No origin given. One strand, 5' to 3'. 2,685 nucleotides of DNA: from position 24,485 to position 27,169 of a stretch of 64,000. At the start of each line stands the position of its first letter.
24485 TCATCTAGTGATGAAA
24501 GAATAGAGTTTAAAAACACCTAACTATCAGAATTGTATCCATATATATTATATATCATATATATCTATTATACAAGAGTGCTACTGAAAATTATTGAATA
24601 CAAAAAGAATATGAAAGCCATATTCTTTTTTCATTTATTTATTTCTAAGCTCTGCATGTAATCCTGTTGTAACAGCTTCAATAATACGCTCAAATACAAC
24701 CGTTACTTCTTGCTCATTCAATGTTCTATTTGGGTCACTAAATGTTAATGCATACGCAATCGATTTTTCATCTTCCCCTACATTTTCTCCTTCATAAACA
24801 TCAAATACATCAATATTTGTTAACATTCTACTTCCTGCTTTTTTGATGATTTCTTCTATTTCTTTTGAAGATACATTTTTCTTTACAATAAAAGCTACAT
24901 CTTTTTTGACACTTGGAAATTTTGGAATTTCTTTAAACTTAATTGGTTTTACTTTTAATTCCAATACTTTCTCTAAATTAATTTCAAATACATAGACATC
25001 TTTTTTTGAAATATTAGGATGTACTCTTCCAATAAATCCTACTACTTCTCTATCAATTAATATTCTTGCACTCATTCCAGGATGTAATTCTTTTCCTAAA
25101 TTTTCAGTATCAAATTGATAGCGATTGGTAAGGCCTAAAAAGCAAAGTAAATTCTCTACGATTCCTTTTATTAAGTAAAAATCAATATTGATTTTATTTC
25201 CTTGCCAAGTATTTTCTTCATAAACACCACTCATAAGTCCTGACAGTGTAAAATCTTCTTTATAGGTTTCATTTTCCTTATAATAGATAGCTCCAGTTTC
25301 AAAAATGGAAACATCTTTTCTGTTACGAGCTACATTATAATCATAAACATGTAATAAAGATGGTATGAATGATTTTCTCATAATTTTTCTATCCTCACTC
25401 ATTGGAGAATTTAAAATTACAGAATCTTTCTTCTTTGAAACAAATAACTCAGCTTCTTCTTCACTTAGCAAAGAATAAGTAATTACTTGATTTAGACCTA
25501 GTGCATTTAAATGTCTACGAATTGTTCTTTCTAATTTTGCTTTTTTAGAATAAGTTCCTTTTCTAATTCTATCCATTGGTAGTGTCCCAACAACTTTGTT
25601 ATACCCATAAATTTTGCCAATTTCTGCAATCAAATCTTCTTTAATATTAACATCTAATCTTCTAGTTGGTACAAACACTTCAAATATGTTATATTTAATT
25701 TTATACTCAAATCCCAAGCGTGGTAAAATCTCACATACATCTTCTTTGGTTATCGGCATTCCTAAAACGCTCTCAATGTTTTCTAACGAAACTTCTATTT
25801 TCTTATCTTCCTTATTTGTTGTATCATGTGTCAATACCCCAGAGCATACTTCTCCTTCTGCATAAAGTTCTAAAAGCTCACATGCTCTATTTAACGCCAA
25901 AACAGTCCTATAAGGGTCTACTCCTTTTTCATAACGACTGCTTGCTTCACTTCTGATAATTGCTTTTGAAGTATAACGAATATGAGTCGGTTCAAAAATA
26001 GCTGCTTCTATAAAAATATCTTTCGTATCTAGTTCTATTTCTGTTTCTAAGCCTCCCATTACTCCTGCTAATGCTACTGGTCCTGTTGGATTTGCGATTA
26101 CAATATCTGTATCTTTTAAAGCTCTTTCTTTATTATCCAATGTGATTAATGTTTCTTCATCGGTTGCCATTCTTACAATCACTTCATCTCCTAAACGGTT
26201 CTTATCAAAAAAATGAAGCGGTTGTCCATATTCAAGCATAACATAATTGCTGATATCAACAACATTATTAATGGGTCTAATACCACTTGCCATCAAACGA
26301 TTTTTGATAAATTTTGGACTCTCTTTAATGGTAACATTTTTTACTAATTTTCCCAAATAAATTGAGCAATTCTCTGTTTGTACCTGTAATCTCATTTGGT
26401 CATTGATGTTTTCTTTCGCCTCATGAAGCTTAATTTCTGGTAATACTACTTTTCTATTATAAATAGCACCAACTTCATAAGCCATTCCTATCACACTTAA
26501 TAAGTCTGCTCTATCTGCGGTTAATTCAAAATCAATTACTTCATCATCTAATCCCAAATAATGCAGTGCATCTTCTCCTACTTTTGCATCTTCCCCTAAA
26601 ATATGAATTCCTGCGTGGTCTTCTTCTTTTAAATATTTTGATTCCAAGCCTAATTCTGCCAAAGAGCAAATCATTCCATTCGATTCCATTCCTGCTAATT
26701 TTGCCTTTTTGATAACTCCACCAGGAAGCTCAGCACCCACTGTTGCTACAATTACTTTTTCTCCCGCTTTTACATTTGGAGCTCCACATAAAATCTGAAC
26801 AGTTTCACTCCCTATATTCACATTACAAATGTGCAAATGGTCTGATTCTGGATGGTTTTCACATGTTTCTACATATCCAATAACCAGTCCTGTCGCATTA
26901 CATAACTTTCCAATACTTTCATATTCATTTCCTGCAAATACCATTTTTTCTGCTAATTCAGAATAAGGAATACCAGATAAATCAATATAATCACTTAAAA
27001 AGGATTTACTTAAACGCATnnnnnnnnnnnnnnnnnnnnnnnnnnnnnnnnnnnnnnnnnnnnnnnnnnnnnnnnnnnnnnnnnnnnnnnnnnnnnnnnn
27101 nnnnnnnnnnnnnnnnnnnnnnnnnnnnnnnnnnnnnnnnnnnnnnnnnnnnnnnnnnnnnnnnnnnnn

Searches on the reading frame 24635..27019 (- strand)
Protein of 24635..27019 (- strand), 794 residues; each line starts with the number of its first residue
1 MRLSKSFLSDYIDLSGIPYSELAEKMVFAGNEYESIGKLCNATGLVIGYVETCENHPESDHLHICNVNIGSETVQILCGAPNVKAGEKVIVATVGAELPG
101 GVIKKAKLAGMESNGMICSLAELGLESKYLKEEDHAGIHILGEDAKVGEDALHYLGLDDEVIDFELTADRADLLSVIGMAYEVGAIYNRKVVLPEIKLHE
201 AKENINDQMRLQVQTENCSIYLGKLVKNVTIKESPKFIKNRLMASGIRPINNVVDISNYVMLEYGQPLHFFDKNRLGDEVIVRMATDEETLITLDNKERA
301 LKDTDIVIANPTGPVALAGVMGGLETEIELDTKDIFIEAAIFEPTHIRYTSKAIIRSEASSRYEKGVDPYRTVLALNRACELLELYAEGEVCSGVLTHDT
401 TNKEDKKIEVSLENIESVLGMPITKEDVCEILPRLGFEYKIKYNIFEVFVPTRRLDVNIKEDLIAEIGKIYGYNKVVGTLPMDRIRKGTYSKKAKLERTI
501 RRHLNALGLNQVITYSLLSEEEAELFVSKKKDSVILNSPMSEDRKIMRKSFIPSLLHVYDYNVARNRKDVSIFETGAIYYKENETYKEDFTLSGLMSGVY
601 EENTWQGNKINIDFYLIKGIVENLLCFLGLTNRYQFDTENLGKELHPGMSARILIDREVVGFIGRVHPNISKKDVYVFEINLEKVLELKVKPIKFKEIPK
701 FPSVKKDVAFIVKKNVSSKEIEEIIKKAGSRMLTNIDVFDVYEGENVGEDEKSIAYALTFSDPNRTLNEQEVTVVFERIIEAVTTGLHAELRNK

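Call 67: search_protein_families(library=ncbifam, proteins=[window:24635-27019:-], max_evalue=1e-10)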
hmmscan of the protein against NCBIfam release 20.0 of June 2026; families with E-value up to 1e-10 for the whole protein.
window:24635-27019:- (794 aa): 6 families
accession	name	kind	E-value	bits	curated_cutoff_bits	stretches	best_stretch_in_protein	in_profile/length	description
TIGR00472.1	pheT_bact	equivalog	3.9e-247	822.5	402.65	1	1-792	1-798/798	phenylalanine--tRNA ligase subunit beta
NF001882.0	PRK00629.5-4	equivalog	9.4e-100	335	527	1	7-743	7-700/725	phenylalanine--tRNA ligase subunit beta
NF045760.1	YtpR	equivalog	1.2e-35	123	100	1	41-149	79-183/185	YtpR family tRNA-binding protein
TIGR00471.1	pheT_arch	equivalog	5.4e-34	117.6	282.65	1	389-685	279-550/551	phenylalanine--tRNA ligase subunit beta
NF001879.0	PRK00629.5-1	equivalog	3.1e-22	78.9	840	1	21-270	21-263/718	phenylalanine--tRNA ligase subunit beta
NF045867.1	PheT_Nterm_rel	equivalog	5.5e-15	55.8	120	1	35-126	79-171/171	TyrS-associated PheT N-terminal domain-related protein TapR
